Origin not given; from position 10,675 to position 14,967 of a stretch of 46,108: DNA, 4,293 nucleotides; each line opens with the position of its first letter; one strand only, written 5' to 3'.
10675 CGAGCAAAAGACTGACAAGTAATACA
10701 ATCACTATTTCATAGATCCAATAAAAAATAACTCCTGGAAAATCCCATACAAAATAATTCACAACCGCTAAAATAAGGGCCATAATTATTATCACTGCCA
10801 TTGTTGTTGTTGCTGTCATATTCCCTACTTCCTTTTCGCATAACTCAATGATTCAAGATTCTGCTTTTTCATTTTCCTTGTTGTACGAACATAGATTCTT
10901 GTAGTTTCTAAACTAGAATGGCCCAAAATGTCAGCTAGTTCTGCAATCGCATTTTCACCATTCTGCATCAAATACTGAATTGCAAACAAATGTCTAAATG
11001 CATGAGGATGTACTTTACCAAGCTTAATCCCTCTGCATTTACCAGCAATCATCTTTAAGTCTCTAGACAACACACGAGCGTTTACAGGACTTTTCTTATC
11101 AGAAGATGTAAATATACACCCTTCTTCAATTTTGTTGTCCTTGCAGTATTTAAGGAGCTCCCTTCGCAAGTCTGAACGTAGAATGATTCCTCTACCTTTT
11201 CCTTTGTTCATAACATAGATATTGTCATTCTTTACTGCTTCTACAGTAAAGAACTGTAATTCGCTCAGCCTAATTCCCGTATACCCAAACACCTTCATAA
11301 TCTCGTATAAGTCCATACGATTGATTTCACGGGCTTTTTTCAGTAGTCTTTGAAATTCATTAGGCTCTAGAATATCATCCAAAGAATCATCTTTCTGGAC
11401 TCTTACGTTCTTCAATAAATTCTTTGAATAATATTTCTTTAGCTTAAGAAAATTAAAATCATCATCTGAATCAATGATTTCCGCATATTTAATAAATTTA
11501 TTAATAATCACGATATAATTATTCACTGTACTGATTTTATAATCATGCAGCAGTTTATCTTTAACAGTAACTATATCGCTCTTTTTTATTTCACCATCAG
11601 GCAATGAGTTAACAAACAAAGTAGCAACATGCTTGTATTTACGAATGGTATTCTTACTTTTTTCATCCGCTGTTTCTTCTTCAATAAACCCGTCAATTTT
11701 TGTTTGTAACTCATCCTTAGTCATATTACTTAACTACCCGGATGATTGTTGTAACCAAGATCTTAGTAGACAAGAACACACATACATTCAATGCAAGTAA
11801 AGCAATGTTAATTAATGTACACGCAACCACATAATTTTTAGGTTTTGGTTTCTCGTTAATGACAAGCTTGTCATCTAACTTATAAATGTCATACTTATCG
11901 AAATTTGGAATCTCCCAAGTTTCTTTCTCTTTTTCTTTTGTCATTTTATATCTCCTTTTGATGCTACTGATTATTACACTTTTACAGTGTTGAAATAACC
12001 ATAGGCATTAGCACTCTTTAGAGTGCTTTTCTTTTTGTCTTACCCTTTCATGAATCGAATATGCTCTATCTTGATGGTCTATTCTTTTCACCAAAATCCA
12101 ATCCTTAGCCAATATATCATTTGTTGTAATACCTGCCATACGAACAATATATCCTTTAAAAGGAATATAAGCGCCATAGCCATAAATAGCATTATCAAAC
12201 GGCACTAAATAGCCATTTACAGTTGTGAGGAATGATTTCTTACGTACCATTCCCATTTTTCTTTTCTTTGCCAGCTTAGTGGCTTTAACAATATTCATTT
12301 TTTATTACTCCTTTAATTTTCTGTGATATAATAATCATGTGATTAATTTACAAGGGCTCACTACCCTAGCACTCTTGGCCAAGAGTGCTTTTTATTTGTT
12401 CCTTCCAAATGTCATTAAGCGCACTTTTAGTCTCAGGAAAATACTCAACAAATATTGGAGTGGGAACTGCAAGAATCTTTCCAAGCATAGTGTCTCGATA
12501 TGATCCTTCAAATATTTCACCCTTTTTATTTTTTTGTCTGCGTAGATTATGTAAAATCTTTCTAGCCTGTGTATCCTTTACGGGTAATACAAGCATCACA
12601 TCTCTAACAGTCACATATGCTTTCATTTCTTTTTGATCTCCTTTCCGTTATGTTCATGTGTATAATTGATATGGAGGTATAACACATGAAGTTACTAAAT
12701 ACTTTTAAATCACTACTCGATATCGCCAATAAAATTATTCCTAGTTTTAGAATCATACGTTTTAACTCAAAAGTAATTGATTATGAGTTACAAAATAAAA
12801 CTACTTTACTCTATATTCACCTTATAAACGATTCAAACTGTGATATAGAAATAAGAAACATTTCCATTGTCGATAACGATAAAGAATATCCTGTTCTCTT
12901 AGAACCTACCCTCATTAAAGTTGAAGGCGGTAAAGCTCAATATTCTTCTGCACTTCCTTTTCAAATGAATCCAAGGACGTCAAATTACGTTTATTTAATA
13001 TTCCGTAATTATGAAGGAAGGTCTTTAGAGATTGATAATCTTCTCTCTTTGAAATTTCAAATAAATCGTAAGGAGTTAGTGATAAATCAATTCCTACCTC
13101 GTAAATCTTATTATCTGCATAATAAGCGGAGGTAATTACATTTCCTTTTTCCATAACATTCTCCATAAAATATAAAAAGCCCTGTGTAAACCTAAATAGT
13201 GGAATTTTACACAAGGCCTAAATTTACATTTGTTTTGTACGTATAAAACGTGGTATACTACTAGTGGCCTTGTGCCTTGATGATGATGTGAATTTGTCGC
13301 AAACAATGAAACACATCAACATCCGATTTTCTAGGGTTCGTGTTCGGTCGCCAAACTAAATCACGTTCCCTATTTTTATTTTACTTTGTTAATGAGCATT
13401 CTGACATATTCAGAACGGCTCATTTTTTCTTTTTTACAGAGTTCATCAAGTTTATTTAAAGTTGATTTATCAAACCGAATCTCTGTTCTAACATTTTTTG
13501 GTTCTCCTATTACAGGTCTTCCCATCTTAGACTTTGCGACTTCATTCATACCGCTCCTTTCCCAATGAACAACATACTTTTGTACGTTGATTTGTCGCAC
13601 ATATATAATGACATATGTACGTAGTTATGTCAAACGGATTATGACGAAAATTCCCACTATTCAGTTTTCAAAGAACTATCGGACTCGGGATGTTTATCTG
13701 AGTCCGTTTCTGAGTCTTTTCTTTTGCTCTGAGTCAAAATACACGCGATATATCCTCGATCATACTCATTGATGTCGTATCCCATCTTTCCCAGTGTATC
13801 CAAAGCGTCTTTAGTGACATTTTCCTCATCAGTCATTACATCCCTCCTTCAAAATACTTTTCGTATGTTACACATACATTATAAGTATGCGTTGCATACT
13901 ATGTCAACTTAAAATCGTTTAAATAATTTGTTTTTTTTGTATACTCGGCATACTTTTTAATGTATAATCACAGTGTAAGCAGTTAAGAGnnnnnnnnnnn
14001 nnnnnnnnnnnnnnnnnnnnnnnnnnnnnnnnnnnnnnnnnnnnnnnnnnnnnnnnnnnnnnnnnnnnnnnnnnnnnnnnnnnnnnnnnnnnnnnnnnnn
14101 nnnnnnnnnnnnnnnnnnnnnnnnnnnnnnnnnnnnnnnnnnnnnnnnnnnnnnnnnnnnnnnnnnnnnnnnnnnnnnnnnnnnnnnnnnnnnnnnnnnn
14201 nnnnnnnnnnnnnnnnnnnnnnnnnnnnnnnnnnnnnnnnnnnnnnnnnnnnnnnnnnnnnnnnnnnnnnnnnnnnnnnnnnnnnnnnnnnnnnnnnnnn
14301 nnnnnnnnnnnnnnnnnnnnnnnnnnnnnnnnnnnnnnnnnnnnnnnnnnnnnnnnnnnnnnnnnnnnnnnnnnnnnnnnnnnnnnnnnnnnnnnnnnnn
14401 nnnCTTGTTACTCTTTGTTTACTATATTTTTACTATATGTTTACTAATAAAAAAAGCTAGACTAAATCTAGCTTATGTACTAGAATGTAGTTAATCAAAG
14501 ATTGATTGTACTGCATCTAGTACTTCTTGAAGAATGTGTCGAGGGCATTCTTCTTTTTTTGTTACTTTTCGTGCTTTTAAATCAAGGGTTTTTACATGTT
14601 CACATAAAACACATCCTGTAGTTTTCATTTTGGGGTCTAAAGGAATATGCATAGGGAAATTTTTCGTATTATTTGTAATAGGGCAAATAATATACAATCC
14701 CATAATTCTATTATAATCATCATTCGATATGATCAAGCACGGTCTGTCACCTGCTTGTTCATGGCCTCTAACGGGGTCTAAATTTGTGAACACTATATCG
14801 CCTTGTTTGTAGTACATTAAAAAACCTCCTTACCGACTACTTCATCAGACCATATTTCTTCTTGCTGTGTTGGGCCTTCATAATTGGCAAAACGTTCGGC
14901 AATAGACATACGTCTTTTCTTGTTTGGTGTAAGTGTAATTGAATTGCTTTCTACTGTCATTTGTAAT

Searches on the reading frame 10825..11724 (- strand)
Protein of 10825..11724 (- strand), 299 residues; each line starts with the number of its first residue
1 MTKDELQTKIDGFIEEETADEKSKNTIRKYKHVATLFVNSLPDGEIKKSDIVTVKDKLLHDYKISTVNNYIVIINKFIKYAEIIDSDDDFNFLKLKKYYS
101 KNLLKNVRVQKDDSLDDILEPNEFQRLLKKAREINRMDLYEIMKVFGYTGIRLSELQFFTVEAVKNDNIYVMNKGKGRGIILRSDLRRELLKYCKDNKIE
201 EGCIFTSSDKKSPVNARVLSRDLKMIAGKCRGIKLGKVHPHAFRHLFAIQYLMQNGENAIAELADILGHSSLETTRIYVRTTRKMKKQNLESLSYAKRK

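Call 87: search_protein_families(library=phrogs, max_evalue=0.001, proteins=[window:10825-11724:-])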
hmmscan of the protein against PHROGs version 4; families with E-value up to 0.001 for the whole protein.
window:10825-11724:- (299 aa): 3 families
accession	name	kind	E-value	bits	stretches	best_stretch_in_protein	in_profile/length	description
phrog_1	-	integration and excision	9.9e-35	121.9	1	13-292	173-446/611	integrase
phrog_216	-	integration and excision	1.8e-27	97.2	1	63-294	11-237/301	integrase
phrog_7269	-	integration and excision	7.5e-07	30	1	237-282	27-70/89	integrase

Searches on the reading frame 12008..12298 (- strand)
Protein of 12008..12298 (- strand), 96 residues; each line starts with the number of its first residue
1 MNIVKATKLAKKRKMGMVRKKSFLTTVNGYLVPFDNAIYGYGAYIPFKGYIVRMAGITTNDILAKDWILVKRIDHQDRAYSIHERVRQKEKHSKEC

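Call 87: search_protein_families(library=phrogs, max_evalue=0.001, proteins=[window:12008-12298:-])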
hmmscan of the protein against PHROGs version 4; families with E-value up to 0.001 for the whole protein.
window:12008-12298:- (96 aa): 1 family
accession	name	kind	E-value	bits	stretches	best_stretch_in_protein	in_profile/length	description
phrog_643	-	transcription regulation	6.4e-07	30.5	1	1-76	1-78/84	transcriptional regulator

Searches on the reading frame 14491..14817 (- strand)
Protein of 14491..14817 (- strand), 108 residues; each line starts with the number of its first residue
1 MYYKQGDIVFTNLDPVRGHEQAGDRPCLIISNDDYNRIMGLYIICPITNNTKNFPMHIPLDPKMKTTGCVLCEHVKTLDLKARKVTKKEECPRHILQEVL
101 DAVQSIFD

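Call 87: search_protein_families(library=phrogs, max_evalue=0.001, proteins=[window:14491-14817:-])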
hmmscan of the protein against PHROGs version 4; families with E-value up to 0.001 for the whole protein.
window:14491-14817:- (108 aa): 1 family
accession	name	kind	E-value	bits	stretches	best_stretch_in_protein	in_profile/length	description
phrog_1936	-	moron, auxiliary metabolic gene and host takeover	3.4e-27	96.5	1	3-107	9-119/188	MazF-like growth inhibitor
